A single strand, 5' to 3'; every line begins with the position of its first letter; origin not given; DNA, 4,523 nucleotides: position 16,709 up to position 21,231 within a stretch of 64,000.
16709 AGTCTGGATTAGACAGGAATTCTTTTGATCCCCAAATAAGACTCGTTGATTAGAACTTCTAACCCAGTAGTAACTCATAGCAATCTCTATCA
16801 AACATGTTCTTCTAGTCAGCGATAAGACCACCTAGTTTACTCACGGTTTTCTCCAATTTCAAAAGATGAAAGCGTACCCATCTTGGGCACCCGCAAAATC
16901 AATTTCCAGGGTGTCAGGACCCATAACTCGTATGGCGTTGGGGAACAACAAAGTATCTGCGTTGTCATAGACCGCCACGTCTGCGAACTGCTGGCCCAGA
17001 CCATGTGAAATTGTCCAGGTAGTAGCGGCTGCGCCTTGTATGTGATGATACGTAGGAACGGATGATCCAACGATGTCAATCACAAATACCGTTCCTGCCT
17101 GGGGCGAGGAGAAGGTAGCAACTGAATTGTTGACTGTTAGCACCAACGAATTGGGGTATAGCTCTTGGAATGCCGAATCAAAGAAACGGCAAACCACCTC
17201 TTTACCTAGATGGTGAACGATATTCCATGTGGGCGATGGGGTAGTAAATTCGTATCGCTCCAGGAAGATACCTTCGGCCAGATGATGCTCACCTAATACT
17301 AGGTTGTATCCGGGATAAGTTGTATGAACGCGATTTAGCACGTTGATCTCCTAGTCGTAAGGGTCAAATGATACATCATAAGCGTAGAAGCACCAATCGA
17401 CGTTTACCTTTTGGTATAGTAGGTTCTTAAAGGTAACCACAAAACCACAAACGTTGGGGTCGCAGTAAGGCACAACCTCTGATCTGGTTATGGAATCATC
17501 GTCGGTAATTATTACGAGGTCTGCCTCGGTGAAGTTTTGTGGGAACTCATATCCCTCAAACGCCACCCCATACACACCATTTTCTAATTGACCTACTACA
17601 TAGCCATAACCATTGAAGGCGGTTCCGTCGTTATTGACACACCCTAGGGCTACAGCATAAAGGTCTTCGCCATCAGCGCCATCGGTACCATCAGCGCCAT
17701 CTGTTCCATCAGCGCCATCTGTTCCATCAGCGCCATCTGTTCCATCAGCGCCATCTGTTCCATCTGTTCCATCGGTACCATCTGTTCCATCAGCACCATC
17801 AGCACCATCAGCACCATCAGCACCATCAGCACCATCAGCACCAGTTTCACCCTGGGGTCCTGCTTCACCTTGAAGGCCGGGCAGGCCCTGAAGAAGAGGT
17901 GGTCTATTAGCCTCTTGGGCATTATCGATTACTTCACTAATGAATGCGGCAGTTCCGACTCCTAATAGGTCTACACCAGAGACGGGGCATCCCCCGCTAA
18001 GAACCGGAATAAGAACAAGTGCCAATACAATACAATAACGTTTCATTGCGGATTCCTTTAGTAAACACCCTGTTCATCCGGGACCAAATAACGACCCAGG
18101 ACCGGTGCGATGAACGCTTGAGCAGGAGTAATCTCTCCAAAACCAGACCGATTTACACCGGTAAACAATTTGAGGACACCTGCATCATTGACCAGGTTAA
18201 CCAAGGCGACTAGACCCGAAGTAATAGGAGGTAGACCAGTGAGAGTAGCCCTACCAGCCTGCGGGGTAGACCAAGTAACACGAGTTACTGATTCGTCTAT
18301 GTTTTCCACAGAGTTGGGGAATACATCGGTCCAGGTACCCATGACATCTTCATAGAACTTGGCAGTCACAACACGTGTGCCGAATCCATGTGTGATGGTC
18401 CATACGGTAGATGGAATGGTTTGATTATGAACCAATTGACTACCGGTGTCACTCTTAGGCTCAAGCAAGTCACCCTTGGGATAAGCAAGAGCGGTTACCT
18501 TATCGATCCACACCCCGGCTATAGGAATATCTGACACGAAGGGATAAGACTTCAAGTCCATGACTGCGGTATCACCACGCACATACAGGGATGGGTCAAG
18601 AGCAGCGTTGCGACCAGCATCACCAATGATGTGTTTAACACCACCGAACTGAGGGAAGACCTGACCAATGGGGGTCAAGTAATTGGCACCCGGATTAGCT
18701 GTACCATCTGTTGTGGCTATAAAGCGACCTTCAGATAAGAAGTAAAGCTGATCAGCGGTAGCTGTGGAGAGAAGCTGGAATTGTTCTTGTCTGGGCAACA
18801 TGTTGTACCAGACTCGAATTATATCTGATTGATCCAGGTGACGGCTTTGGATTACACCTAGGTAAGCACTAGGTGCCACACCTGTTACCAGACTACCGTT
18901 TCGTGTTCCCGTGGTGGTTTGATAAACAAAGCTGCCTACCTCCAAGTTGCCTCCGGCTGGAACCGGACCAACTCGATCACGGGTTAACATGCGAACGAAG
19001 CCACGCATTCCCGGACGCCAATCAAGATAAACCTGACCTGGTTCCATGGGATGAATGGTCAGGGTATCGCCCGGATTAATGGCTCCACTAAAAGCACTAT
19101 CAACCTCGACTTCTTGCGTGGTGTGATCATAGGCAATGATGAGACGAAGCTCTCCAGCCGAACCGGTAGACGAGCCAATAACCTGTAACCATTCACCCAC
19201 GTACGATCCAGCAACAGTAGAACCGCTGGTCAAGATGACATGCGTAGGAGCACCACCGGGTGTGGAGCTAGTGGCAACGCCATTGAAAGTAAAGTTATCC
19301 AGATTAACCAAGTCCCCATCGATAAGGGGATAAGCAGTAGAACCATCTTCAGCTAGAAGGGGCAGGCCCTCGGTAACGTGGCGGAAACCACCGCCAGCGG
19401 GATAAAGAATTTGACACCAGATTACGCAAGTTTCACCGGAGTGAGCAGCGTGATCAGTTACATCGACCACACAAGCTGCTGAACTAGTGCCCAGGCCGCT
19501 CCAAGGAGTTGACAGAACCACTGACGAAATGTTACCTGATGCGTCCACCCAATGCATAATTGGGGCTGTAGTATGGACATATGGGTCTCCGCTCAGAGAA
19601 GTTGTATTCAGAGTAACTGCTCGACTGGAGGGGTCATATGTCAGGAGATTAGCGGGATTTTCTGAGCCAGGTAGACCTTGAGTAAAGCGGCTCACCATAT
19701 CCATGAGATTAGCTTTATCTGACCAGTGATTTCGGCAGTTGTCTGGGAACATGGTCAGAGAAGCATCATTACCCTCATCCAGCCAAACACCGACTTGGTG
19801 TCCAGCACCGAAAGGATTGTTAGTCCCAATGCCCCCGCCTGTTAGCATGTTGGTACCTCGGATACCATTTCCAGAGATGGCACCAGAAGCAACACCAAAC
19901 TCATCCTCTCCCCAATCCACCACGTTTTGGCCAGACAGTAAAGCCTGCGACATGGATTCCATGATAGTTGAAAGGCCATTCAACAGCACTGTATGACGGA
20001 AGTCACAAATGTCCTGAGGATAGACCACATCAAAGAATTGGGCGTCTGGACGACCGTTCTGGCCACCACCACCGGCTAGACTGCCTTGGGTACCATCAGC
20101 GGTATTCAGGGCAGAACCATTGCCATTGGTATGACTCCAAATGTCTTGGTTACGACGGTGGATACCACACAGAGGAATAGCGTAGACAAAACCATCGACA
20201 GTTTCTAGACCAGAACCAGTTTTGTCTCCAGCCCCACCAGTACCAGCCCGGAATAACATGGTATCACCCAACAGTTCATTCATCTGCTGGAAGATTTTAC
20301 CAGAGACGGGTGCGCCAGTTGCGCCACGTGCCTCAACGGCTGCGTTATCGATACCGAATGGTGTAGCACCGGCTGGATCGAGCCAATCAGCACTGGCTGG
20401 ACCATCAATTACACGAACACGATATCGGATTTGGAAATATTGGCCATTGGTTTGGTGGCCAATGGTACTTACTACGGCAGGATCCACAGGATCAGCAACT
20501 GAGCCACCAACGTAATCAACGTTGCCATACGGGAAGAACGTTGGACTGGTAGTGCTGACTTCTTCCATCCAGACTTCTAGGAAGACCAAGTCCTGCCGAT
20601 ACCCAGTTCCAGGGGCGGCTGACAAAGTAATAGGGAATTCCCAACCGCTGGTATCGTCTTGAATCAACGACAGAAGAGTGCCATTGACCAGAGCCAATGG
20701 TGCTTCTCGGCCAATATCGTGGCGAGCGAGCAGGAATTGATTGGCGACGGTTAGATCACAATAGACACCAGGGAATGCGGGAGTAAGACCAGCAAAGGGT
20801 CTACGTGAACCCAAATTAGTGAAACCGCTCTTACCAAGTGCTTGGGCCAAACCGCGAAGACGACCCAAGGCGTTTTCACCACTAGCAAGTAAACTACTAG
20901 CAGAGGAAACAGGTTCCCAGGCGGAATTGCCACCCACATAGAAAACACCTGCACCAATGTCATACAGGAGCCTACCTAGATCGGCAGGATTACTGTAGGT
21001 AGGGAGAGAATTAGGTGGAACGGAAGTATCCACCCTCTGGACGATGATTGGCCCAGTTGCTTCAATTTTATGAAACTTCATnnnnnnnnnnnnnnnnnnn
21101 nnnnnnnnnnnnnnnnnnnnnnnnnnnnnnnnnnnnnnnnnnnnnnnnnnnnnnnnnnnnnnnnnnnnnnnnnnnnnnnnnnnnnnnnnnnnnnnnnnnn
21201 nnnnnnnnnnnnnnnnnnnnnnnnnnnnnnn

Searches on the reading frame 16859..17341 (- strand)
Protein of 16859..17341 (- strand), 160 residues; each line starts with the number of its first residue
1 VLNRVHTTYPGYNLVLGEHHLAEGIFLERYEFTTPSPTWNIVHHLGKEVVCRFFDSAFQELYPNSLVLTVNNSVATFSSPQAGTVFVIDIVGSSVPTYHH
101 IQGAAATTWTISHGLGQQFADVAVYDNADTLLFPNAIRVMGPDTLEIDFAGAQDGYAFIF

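Call 13: search_protein_families(library=pfam, proteins=[window:16859-17341:-], max_evalue=0.01)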
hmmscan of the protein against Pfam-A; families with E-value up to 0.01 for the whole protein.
window:16859-17341:- (160 aa): 0 families

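Call 14: search_protein_families(library=phrogs, proteins=[window:16859-17341:-], max_evalue=0.01)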
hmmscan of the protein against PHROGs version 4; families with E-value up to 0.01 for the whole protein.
window:16859-17341:- (160 aa): 8 families
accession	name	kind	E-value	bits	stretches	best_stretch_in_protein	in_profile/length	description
phrog_21918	-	unknown function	2.2e-15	57.6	2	96-159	63-126/200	-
phrog_30556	-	unknown function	6e-08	34.2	1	94-132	95-132/159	-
phrog_16122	-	head and packaging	1.6e-06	28.4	1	102-154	462-514/526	virion structural protein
phrog_24148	-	DNA, RNA and nucleotide metabolism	1.7e-05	25.4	1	95-159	196-263/275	HNH endonuclease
phrog_28944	-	unknown function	2.5e-05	25.7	0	99-120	9-30/73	-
phrog_34633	-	unknown function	0.0025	18.6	0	30-86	194-250/252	-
phrog_10272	-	unknown function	0.0031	18.2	0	30-85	142-197/200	-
phrog_2647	-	head and packaging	0.004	17.3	1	82-149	254-321/336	head decoration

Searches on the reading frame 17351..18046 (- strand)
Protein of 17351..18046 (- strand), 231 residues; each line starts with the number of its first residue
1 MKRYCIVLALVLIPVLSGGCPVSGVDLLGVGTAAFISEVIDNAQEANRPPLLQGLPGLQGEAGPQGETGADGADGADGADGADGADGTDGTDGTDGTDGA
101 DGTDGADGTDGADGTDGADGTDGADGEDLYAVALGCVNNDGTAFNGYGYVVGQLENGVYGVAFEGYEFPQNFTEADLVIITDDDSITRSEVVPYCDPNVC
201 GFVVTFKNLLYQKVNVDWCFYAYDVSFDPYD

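Call 13: search_protein_families(library=pfam, proteins=[window:17351-18046:-], max_evalue=0.01)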
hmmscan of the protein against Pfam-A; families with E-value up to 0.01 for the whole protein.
window:17351-18046:- (231 aa): 1 family
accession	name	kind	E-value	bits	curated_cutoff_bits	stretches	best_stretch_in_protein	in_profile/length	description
PF01391.23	Collagen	-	3.6e-15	55.9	27.2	2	54-108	1-55/60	Collagen triple helix repeat (20 copies)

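Call 14: search_protein_families(library=phrogs, proteins=[window:17351-18046:-], max_evalue=0.01)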
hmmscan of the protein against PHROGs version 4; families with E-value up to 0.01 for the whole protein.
window:17351-18046:- (231 aa): 28 families (the best 25 are shown)
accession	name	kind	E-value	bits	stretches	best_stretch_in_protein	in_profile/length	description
phrog_5073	-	tail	2.5e-15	57.5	1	53-126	260-333/519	tail fiber protein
phrog_1806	-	tail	1.4e-13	51.8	1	52-141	107-194/276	collagen like minor tail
phrog_8745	-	tail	3.1e-13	49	1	53-127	1379-1453/1803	tail fiber protein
phrog_366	-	tail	5.5e-12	46.8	1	40-133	298-387/474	tail fiber protein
phrog_6320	-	tail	2.7e-11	44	1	53-127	106-180/745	tail fiber protein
phrog_38766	-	head and packaging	6.7e-10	39.1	1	57-142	76-161/478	virion structural protein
phrog_26346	-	unknown function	7.9e-10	39.1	1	59-127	195-263/659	-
phrog_26246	-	tail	1.5e-09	38.5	1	40-140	90-187/329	tail protein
phrog_18350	-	tail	2.4e-09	38.2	3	54-128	123-198/253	tail fiber protein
phrog_819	-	tail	4e-08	32.9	1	53-128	516-591/1024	tail protein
phrog_26654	-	unknown function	7.8e-08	33.1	1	54-131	79-156/360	-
phrog_32779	-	unknown function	3.1e-07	30.4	2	52-95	212-255/555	-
phrog_29268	-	unknown function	3.5e-07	29.8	1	52-141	410-502/653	-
phrog_33406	-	tail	1e-06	28.4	1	56-152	196-295/651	tail fiber protein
phrog_17587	-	tail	1.9e-06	27.6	1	46-124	343-421/641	tail fiber protein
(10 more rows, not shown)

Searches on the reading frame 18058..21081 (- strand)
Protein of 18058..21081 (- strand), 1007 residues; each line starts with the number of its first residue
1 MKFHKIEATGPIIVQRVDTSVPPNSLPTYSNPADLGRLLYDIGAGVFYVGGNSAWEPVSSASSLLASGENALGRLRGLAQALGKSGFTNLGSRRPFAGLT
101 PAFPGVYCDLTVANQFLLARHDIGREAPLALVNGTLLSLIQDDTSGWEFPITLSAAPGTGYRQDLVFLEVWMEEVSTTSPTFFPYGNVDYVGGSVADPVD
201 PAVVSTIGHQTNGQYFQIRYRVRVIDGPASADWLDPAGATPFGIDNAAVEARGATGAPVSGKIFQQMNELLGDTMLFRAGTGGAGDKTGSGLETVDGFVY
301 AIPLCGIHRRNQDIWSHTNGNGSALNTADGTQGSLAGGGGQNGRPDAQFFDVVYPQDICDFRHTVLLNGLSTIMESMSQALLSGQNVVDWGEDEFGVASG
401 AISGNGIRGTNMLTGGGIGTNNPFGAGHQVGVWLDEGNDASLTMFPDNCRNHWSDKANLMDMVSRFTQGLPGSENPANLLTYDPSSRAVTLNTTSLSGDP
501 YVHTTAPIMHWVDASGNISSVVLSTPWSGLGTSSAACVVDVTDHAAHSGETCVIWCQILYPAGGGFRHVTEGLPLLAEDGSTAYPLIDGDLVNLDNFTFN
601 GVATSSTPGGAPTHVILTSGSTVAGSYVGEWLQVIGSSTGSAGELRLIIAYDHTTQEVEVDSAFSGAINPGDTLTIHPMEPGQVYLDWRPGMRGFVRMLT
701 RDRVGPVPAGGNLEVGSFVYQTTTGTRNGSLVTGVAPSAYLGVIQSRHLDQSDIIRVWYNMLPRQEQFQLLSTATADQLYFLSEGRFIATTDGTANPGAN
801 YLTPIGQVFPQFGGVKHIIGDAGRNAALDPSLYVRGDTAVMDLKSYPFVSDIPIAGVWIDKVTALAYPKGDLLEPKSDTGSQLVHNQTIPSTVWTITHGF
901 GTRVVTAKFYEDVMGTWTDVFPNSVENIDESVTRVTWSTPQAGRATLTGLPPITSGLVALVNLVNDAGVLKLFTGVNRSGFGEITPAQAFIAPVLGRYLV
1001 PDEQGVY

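Call 13: search_protein_families(library=pfam, proteins=[window:18058-21081:-], max_evalue=0.01)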
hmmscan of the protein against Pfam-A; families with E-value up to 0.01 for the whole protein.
window:18058-21081:- (1007 aa): 0 families

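Call 14: search_protein_families(library=phrogs, proteins=[window:18058-21081:-], max_evalue=0.01)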
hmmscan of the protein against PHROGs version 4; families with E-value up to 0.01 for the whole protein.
window:18058-21081:- (1007 aa): 3 families
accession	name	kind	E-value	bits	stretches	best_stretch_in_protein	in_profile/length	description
phrog_14489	-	unknown function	9.2e-11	41.2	1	162-196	595-628/1283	-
phrog_21918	-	unknown function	3.7e-05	24.3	1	882-951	64-135/200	-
phrog_24148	-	DNA, RNA and nucleotide metabolism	0.0017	18.8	1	882-951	198-267/275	HNH endonuclease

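Call 37: find_homologous_proteins(query=window:18058-21081:-, max_evalue=0.00001)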
Query window:18058-21081:- (1007 aa): 9 proteins with E <= 0.00001 among 8000 candidates.
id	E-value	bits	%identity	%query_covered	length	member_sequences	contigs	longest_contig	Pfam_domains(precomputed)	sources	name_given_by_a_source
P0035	0.0e+0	2310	100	100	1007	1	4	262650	-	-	-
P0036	1.0e-18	85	37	20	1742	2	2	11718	-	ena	-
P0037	1.1e-18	85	32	34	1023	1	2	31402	-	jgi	jgi:hypothetical protein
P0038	3.3e-18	84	36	21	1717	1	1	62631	-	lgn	-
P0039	6.2e-17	79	37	16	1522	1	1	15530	-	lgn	-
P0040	8.7e-17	79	32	20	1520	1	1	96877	-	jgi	jgi:hypothetical protein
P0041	7.8e-15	72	32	24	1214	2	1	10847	PF01436.28,PF25021.2,PF06739.18,PF08450.19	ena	-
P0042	1.2e-12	65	32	26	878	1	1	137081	-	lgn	-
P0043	5.9e-12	63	29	32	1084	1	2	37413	-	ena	-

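Call 40: find_encoding_contigs(protein=P0037, flank=10000, max_places=2)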
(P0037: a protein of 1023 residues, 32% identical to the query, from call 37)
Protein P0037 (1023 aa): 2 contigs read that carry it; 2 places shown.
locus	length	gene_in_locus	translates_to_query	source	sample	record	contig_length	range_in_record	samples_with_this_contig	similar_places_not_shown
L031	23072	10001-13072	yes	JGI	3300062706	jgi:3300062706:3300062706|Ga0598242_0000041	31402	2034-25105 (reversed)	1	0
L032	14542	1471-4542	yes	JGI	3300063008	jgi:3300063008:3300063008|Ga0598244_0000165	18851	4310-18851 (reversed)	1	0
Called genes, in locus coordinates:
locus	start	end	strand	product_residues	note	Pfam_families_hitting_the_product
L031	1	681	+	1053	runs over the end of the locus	-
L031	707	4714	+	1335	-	PF14870:PSII_BNR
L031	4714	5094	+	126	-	-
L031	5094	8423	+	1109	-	-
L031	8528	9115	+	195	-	-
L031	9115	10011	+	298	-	-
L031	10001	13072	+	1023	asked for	-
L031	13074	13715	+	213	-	-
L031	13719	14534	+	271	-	-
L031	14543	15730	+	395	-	-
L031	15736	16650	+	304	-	-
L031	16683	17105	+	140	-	-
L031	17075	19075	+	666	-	PF07581:Glug (faint)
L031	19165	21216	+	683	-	PF00801:PKD, PF18911:PKD_4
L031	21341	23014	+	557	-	PF04851:ResIII (faint), PF00176:SNF2-rel_dom, PF00271:Helicase_C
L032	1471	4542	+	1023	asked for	-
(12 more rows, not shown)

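Call 65: find_encoding_contigs(protein=window:18058-21081:-, flank=5000, max_places=10)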
Protein window:18058-21081:- (1007 aa): 7 contigs read that carry it; 2 places shown.
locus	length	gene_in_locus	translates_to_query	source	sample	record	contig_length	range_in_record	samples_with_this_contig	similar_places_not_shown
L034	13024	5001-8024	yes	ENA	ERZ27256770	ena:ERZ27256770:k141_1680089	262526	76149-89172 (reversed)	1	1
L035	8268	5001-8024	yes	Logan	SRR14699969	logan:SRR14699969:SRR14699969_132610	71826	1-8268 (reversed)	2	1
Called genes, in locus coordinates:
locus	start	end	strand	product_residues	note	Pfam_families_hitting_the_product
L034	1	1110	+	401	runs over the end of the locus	-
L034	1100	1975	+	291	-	-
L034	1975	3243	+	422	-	-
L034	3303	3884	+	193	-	-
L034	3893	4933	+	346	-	-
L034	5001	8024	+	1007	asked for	-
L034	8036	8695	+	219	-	-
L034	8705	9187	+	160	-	-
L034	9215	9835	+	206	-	-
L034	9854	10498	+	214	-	-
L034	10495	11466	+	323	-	-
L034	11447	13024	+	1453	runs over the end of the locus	-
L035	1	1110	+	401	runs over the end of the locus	-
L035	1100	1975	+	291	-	-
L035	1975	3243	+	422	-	-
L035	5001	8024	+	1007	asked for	-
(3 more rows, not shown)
